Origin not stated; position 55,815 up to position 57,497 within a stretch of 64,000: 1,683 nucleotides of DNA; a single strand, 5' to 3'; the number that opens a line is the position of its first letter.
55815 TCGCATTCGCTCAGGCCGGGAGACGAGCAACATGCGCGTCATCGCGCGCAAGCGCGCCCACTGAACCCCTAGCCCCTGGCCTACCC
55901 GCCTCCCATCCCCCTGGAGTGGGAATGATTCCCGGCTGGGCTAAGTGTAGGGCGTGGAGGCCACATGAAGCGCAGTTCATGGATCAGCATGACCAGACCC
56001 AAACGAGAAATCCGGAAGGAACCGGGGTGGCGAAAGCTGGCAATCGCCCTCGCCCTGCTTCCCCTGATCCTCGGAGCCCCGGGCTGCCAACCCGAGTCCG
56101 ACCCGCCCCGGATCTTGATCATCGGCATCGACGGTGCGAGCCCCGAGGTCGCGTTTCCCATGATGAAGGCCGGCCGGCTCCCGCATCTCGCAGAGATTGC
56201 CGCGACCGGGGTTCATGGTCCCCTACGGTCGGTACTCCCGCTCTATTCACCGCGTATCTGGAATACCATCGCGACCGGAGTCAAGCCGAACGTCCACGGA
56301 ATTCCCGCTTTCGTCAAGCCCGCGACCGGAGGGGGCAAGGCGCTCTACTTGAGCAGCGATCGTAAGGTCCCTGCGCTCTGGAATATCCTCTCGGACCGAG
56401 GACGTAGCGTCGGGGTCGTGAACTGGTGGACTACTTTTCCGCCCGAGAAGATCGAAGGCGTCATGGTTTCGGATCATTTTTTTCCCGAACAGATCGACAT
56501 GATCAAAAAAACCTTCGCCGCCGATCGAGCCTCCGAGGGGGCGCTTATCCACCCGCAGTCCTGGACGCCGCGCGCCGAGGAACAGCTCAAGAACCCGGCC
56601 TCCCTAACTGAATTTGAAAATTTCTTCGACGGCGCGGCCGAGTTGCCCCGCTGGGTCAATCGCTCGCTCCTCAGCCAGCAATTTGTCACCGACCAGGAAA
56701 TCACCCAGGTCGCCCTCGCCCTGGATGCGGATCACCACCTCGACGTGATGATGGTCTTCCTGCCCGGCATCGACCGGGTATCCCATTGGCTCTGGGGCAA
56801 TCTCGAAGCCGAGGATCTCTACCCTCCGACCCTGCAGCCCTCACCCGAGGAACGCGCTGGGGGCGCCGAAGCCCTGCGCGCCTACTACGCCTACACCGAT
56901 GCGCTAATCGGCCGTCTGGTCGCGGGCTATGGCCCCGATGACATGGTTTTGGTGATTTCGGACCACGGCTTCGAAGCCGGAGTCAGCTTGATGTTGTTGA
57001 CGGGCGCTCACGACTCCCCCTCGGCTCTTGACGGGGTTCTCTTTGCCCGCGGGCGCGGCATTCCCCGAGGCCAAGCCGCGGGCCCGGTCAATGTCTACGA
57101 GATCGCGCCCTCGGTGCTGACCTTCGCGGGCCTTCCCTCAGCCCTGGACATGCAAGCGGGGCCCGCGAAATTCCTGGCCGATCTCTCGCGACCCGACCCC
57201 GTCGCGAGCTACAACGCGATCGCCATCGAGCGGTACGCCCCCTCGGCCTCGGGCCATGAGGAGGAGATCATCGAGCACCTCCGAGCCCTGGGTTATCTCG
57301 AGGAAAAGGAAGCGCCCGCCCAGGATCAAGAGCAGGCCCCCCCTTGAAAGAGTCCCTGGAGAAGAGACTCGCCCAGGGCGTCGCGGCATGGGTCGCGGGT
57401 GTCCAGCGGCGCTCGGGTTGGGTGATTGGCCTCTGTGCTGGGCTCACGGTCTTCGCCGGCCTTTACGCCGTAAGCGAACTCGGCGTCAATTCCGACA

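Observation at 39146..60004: About 21-kb uninterrupted envelope glycoconjugate/lipid locus with an unrecognised gene combination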

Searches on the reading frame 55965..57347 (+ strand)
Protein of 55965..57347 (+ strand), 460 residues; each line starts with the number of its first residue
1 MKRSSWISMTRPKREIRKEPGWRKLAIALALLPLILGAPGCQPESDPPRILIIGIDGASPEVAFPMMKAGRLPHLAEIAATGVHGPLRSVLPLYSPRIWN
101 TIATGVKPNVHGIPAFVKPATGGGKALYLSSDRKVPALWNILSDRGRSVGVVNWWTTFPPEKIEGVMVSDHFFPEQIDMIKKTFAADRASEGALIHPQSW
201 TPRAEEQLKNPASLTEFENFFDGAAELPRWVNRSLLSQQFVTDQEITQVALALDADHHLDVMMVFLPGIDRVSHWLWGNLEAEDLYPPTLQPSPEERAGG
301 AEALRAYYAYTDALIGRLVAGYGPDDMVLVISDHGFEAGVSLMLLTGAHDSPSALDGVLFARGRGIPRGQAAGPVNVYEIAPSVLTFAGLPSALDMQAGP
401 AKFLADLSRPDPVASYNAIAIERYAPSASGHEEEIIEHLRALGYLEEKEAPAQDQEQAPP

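Call 5: search_protein_families(library=pfam, proteins=[window:55965-57347:+], max_evalue=0.01)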
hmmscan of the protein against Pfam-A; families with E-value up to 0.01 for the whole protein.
window:55965-57347:+ (460 aa): 1 family
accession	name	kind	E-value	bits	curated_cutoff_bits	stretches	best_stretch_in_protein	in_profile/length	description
PF01663.27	Phosphodiest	-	1.1e-24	88.1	23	1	51-338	2-223/342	Type I phosphodiesterase / nucleotide pyrophosphatase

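Call 7: search_protein_families(library=ncbifam, proteins=[window:55965-57347:+], max_evalue=0.001)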
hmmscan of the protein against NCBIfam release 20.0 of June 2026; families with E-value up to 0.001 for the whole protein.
window:55965-57347:+ (460 aa): 1 family
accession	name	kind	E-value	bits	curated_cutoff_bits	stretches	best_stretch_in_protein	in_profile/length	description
TIGR02335.1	hydr_PhnA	equivalog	3.6e-05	23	407.55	1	50-114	15-79/408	phosphonoacetate hydrolase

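Call 22: search_solved_structures(query=window:55965-57347:+, max_evalue=0.1)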
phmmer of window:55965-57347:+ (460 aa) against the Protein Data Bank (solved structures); distinct sequences matched with E-value up to 0.1: 3.
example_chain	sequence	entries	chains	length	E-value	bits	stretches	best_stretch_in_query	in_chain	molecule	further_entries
3szy_A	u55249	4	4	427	0.00035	22.7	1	51-165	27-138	phosphonoacetate hydrolase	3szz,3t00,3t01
3t02_A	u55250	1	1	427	0.00036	22.7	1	51-165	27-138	phosphonoacetate hydrolase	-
1ei6_A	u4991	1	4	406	0.0056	18.7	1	48-114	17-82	PHOSPHONOACETATE HYDROLASE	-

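Call 48: find_homologous_proteins(query=window:55965-57347:+, max_evalue=0.00001)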
Query window:55965-57347:+ (460 aa): 766 proteins with E <= 0.00001 among 8000 candidates; the best 120 are listed.
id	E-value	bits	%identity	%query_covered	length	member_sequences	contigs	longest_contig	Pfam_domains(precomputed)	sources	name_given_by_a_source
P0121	0.0e+0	1045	100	100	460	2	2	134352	PF01663.28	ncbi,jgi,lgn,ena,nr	ncbi:MAG: alkaline phosphatase family protein [Myxococcota bacterium]|jgi:hypothetical protein|nr:al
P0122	1.2e-238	811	81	100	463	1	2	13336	PF01663.28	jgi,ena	-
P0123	3.8e-222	756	77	94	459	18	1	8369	PF01663.28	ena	-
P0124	8.4e-195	666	71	91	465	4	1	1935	PF01663.28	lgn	-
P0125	1.1e-194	666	72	91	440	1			PF01663.28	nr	nr:alkaline phosphatase family protein [Myxococcota bacterium]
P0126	7.0e-194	663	70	92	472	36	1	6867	PF01663.28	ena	-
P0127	2.8e-193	661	68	95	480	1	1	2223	PF01663.28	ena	-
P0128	2.4e-192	658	71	89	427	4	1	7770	PF01663.28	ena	-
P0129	2.9e-191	654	70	90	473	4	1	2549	PF01663.28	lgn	-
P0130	5.1e-189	647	71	90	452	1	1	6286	PF01663.28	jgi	-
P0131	4.9e-188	644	68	94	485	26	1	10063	PF01663.28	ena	-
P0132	1.9e-185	635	63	99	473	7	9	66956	PF01663.28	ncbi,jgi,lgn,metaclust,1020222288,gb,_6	metaclust:\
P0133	2.5e-181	622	63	98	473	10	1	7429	PF01663.28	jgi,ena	jgi:predicted AlkP superfamily pyrophosphatase or phosphodiesterase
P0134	3.5e-173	595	64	90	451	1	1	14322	PF01663.28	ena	-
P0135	8.5e-173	594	63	92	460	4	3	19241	PF01663.28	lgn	-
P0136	2.2e-172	592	60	98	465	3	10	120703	PF01663.28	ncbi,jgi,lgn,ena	jgi:predicted AlkP superfamily pyrophosphatase or phosphodiesterase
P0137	3.4e-172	592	64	91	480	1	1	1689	PF01663.28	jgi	jgi:hypothetical protein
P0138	1.3e-171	590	61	98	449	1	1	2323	PF01663.28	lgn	-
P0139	3.0e-170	585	64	91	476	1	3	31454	PF01663.28,PF00884.29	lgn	-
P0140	2.1e-169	582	63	91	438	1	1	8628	PF01663.28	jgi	jgi:hypothetical protein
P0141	2.0e-168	579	62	94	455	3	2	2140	PF01663.28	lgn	-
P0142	6.8e-168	577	62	95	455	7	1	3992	PF01663.28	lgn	-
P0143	7.6e-166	571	60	92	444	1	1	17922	PF01663.28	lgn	-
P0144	4.8e-165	568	61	91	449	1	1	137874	PF01663.28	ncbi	-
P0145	1.6e-163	563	60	91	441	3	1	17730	PF01663.28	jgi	-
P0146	1.3e-162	560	59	96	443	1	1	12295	PF01663.28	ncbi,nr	ncbi:MAG: alkaline phosphatase family protein [Myxococcota bacterium]|nr:alkaline phosphatase family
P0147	7.0e-161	554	59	93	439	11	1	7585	PF01663.28,PF00884.29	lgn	-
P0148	4.7e-160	552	60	95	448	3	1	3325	PF01663.28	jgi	-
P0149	5.4e-160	551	59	93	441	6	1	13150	PF01663.28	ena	-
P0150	8.4e-160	551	59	91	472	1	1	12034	PF01663.28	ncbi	-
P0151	4.2e-159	548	59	94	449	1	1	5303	PF01663.28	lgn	-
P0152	8.5e-158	544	59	91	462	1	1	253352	PF01663.28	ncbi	-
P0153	1.6e-156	540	58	92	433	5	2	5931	PF01663.28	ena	-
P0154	2.2e-156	539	57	94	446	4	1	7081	PF01663.28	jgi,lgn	jgi:predicted AlkP superfamily phosphohydrolase/phosphomutase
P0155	2.4e-156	539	59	95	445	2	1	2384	PF01663.28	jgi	jgi:hypothetical protein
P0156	7.5e-154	531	57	92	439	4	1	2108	PF01663.28,PF00884.29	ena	-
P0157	8.3e-154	531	57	97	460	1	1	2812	PF01663.28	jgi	-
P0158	3.3e-153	529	58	95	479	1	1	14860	PF01663.28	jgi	-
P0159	1.3e-147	511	57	92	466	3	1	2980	PF01663.28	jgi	jgi:arylsulfatase A-like enzyme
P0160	1.7e-145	504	59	86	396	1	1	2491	PF01663.28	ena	-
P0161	1.8e-142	494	57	86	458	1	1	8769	PF01663.28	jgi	-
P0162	1.4e-141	491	56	89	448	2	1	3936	PF01663.28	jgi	jgi:predicted AlkP superfamily pyrophosphatase or phosphodiesterase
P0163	3.1e-141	489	54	95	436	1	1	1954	PF01663.28,PF00884.29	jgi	jgi:predicted AlkP superfamily phosphohydrolase/phosphomutase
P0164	6.7e-141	488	53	92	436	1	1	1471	PF01663.28,PF00884.29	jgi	jgi:predicted AlkP superfamily phosphohydrolase/phosphomutase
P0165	1.5e-140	487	53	92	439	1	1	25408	PF01663.28,PF00884.29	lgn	-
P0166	4.5e-139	482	54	95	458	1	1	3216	PF01663.28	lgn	-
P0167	1.1e-138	481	52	94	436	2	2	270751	PF01663.28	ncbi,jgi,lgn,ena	-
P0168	1.9e-138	480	53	89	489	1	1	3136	PF01663.28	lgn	-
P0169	2.3e-137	477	55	87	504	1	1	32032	PF01663.28,PF00884.29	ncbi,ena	-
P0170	6.0e-137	475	54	90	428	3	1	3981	PF01663.28,PF00884.29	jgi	jgi:predicted AlkP superfamily phosphohydrolase/phosphomutase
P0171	6.6e-137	475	54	90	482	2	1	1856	PF01663.28,PF00884.29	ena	-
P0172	2.6e-136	473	54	94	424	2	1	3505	PF01663.28,PF00884.29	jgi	jgi:predicted AlkP superfamily phosphohydrolase/phosphomutase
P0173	5.5e-136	472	54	90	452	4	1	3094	PF01663.28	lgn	-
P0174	9.5e-136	471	54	88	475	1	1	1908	PF01663.28,PF00884.29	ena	-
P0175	2.1e-134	467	54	88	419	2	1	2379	PF01663.28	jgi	jgi:predicted AlkP superfamily phosphohydrolase/phosphomutase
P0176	1.0e-133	465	52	88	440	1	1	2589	PF01663.28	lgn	-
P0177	1.6e-133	464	51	92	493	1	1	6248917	PF01663.28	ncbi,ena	-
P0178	3.2e-133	463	59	78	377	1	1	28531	PF01663.28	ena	-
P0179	1.5e-130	454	50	90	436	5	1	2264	PF01663.28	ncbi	-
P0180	2.5e-130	454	53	91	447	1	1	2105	PF01663.28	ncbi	-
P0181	1.5e-129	451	53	92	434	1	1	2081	PF01663.28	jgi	-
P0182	3.2e-129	450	49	95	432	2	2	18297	PF01663.28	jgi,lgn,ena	-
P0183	3.5e-129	450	59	79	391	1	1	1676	PF01663.28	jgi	jgi:hypothetical protein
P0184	5.0e-129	449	51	91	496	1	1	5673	PF01663.28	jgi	jgi:hypothetical protein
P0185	4.4e-128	446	51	88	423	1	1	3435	PF01663.28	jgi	jgi:predicted AlkP superfamily phosphohydrolase/phosphomutase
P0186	1.6e-127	444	50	92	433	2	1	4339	PF01663.28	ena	-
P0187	4.0e-127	443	53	87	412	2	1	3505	PF01663.28,PF00884.29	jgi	jgi:predicted AlkP superfamily phosphohydrolase/phosphomutase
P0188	9.3e-127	442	50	89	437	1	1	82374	PF01663.28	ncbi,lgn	-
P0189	3.3e-126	440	49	89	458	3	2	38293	PF01663.28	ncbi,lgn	-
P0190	4.6e-126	439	53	87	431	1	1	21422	PF01663.28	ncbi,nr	ncbi:alkaline phosphatase family protein [bacterium]|nr:alkaline phosphatase family protein [bacteri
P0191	1.1e-125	438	50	88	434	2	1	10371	PF01663.28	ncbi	-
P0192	1.1e-125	438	61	68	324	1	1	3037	PF01663.28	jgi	-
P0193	3.0e-125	437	49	95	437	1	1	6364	PF01663.28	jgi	jgi:hypothetical protein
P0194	4.5e-125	436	50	91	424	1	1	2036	PF01663.28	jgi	-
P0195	5.5e-125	436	50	92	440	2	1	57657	PF01663.28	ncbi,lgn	ncbi:MAG: alkaline phosphatase family protein [Myxococcota bacterium]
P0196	8.9e-125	435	50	90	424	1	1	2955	PF01663.28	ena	-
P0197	2.1e-124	434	51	86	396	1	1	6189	PF01663.28,PF00884.29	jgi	jgi:predicted AlkP superfamily phosphohydrolase/phosphomutase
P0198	7.2e-124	432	53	88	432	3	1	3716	PF01663.28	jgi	-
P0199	3.3e-123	430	49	92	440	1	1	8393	PF01663.28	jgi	jgi:hypothetical protein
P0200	3.8e-123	430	47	95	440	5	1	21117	PF01663.28,PF00884.29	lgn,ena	-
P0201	6.5e-123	429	53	86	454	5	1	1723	PF01663.28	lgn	-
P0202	6.6e-123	429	50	91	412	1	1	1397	PF01663.28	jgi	jgi:predicted AlkP superfamily phosphohydrolase/phosphomutase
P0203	6.7e-123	429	50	87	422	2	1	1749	PF01663.28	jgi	jgi:predicted AlkP superfamily phosphohydrolase/phosphomutase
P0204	7.2e-123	429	49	93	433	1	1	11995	PF01663.28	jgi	-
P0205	7.6e-123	429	48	91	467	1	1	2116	PF01663.28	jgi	jgi:hypothetical protein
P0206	8.1e-123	429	50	90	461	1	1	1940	PF01663.28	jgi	-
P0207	9.9e-123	428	49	90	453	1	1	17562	PF01663.28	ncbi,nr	ncbi:MAG: alkaline phosphatase family protein [Myxococcota bacterium]|nr:alkaline phosphatase family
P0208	1.2e-122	428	51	88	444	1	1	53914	PF01663.28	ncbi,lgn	-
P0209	1.6e-122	428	51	87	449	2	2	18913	PF01663.28,PF00884.29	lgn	-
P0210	7.0e-122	426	50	92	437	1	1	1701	PF01663.28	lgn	-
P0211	8.0e-122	425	49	92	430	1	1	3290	PF01663.28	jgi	jgi:hypothetical protein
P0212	1.2e-121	425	49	89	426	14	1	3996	PF01663.28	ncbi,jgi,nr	ncbi:MAG: alkaline phosphatase family protein [Deltaproteobacteria bacterium]|nr:alkaline phosphatas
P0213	1.4e-121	425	47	92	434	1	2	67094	PF01663.28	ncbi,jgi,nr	ncbi:MAG: alkaline phosphatase family protein [Deltaproteobacteria bacterium]|nr:alkaline phosphatas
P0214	1.4e-121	425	50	92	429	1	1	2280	PF01663.28,PF00884.29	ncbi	-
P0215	3.0e-121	424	50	88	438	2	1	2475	PF01663.28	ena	-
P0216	5.0e-121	423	53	86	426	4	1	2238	PF01663.28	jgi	jgi:hypothetical protein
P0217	1.2e-120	422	49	88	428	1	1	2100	PF01663.28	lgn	-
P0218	1.3e-120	422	49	91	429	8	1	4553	PF01663.28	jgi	jgi:predicted AlkP superfamily pyrophosphatase or phosphodiesterase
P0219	1.3e-120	422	49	90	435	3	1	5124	PF01663.28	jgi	-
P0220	3.2e-120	420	48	87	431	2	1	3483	PF01663.28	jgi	jgi:hypothetical protein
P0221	6.1e-120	419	50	87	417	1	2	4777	PF01663.28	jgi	jgi:predicted AlkP superfamily phosphohydrolase/phosphomutase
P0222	6.5e-120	419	48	89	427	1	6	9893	PF01663.28,PF00884.29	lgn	-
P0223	6.6e-120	419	50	88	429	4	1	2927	PF01663.28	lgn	-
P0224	8.2e-120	419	49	92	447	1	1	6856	PF01663.28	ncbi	ncbi:MAG: alkaline phosphatase family protein [Myxococcota bacterium]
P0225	9.1e-120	419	48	88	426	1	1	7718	PF01663.28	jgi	jgi:hypothetical protein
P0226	1.2e-119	418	49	89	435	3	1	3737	PF01663.28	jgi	jgi:hypothetical protein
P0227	1.6e-119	418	48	89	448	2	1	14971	PF01663.28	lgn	-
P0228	1.7e-119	418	48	94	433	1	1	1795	PF01663.28,PF00884.29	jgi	-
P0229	2.5e-119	417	50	92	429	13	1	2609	PF01663.28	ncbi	-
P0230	2.9e-119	417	47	93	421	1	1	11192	PF01663.28,PF00884.29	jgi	jgi:predicted AlkP superfamily phosphohydrolase/phosphomutase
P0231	3.6e-119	417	49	90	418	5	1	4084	PF01663.28,PF00884.29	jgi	jgi:predicted AlkP superfamily phosphohydrolase/phosphomutase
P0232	4.1e-119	417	49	86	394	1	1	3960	PF01663.28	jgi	jgi:predicted AlkP superfamily phosphohydrolase/phosphomutase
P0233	4.8e-119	416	50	88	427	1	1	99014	PF01663.28,PF00884.29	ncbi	-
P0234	6.0e-119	416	48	88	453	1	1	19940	PF01663.28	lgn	-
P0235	6.5e-119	416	47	92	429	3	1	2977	PF01663.28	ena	-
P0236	7.6e-119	416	47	91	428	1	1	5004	PF01663.28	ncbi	-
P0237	1.0e-118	415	48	93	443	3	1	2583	PF01663.28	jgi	jgi:predicted AlkP superfamily phosphohydrolase/phosphomutase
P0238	1.4e-118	415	52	87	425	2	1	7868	PF01663.28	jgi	jgi:predicted AlkP superfamily phosphohydrolase/phosphomutase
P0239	1.4e-118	415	49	93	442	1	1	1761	PF01663.28,PF00884.29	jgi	jgi:predicted AlkP superfamily phosphohydrolase/phosphomutase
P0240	1.7e-118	415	48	90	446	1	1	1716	PF01663.28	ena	-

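Call 49: find_encoding_contigs(protein=P0121, flank=10000, max_places=2)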
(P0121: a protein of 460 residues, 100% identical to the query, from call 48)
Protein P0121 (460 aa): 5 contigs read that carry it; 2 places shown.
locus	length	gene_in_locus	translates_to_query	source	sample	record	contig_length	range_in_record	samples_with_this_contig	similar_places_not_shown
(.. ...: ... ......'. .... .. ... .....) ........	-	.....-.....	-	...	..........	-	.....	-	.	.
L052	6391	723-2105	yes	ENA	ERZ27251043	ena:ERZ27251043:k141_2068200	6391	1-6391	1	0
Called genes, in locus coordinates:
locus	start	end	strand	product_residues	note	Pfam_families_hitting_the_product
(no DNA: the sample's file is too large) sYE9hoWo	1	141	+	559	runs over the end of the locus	PF13231:PMT_2 (weak), PF09594:GT87 (weak)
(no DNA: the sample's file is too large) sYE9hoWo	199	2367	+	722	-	-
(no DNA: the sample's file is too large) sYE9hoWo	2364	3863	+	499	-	PF08240:ADH_N (weak)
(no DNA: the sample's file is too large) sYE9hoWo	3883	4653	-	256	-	PF00535:Glycos_transf_2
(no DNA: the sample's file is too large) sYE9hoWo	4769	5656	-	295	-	PF13489:Methyltransf_23, PF13649:Methyltransf_25, PF13847:Methyltransf_31, PF08241:Methyltransf_11, PF08242:Methyltransf_12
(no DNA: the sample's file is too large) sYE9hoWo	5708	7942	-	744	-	-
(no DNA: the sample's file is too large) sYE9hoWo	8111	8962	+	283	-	PF00487:FA_desaturase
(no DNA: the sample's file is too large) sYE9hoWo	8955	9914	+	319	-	PF13489:Methyltransf_23, PF07021:MetW, PF08241:Methyltransf_11, PF08242:Methyltransf_12, PF13649:Methyltransf_25, PF13847:Methyltransf_31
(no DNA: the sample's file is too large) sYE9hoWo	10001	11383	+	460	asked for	PF01663:Phosphodiest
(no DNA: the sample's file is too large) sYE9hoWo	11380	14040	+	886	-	PF03176:MMPL, PF12349:Sterol-sensing (faint), PF03176:MMPL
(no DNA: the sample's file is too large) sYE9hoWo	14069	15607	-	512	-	PF05833:NFACT_N, PF05670:NFACT-R_1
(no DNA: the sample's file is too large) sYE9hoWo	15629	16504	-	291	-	PF01149:Fapy_DNA_glyco, PF06831:H2TH, PF06827:zf-FPG_IleRS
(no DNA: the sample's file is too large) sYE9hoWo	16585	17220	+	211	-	-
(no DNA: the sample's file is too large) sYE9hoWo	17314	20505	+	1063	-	PF00133:tRNA-synt_1, PF09334:tRNA-synt_1g (weak), PF08264:Anticodon_1, PF19302:DUF5915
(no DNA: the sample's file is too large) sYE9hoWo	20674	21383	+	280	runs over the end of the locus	PF13646:HEAT_2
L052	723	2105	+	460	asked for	PF01663:Phosphodiest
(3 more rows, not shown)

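Call 58: predict_structure(alignment_id=A3)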
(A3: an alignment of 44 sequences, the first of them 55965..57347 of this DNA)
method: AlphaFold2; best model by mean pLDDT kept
length: 460 residues; sequences in the alignment: 44
mean_pLDDT: 89.0   pTM: 0.83
mean pLDDT of the five models: 89.0, 85.3, 85.3, 84.9, 84.7
residues with pLDDT >= 90: 349; 70-90: 45; 50-70: 33; < 50: 33
segments of 3 or more residues with pLDDT < 50: 1-5, 7-18, 449-460
pLDDT, mean of each block of 10 residues (from residue 1): 44 47 69 65 80 98 98 99 98 96 98 95 92 97 98 96 97 91 86 94 97 95 87 95 98 97 98 97 95 96 98 99 98 96 90 97 98 98 98 98 95 97 69 63 58 45
secondary structure, 60 per line:
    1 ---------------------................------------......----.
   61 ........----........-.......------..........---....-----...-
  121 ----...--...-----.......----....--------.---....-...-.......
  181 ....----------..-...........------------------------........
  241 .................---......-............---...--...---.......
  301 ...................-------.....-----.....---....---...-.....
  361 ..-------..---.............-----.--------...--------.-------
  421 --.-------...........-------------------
elements in order: H22-37 E50-55 H60-68 H73-80 E82-88 H95-104 H108-111 E117-119 E125-127 H138-144 E149-152 E165-168 H174-184 H198-208 H233-257 E261-266 H268-279 H294-319 E327-331 E337-341 E345-348 E356-362 H377-387 H431-441

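Call 60: fold_search(model_id=the predicted structure, library=pdb)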
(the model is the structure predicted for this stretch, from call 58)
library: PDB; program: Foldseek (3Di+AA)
matches with E <= 10: 485; with E <= 0.001: 377
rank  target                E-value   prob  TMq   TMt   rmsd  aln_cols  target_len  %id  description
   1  7n1s_A                4.5e-11  1.00  0.46  0.54   7.8       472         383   15  Crystal Structure Analysis of Xac Nucleotide Pyrophosphatase/Phosphodiesterase (released 2022-06-01)
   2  7n1s_B                4.8e-11  1.00  0.46  0.54   7.3       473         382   15  Crystal Structure Analysis of Xac Nucleotide Pyrophosphatase/Phosphodiesterase (released 2022-06-01)
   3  6wet_BaB              4.8e-11  1.00  0.44  0.27   9.7       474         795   14  Crystal structures of human E-NPP 1: apo (released 2020-09-09)
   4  7mw8_F                5.8e-11  1.00  0.46  0.54   7.2       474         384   15  Crystal Structure Analysis of Xac Nucleotide Pyrophosphatase/Phosphodiesterase (released 2022-05-18)
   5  5g2v                  8.3e-11  1.00  0.39  0.37  15.3       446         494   15  Structure of BT4656 in complex with its substrate D-Glucosamine-2-N, 6-O-disulfate. (released 2017-05-24)
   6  7mw8_B                1.1e-10  1.00  0.44  0.52   8.8       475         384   15  Crystal Structure Analysis of Xac Nucleotide Pyrophosphatase/Phosphodiesterase (released 2022-05-18)
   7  7mw8_C                1.2e-10  1.00  0.47  0.55   7.7       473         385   15  Crystal Structure Analysis of Xac Nucleotide Pyrophosphatase/Phosphodiesterase (released 2022-05-18)
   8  1ei6_C                1.2e-10  1.00  0.36  0.40   9.6       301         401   19  CRYSTAL STRUCTURE OF PHOSPHONOACETATE HYDROLASE COMPLEXED WITH PHOSPHONOFORMATE (released 2003-11-25)
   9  6weu_AbA              1.2e-10  1.00  0.45  0.27   9.6       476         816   13  Crystal structures of human E-NPP 1: bound to adenosine-5'-thio-monophosphate (released 2020-09-09)
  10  7mw8_A                1.3e-10  1.00  0.45  0.54   7.3       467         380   15  Crystal Structure Analysis of Xac Nucleotide Pyrophosphatase/Phosphodiesterase (released 2022-05-18)
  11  6wev_AbA              1.3e-10  1.00  0.45  0.27   9.8       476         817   14  Crystal structures of human E-NPP 1: bound to N-{[1-(6,7-dimethoxy-5,8-dihydroquinazolin-4-yl)piperidin-4-yl]methyl} (released 2020-09-09)
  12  6weu_BbB              1.4e-10  1.00  0.46  0.28   9.0       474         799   13  Crystal structures of human E-NPP 1: bound to adenosine-5'-thio-monophosphate (released 2020-09-09)
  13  6fny_A                1.4e-10  1.00  0.45  0.41  12.5       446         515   16  CRYSTAL STRUCTURE OF A CHOLINE SULFATASE FROM SINORHIZOBIUM MELLILOTI (released 2018-02-28)
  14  1ei6_A                1.7e-10  1.00  0.42  0.47   8.9       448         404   14  CRYSTAL STRUCTURE OF PHOSPHONOACETATE HYDROLASE COMPLEXED WITH PHOSPHONOFORMATE (released 2003-11-25)
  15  3szy                  1.7e-10  1.00  0.36  0.40   7.5       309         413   19  Crystal Structure of Phosphonoacetate hydrolase from Sinorhizobium meliloti 1021 in APO form (released 2011-08-03)
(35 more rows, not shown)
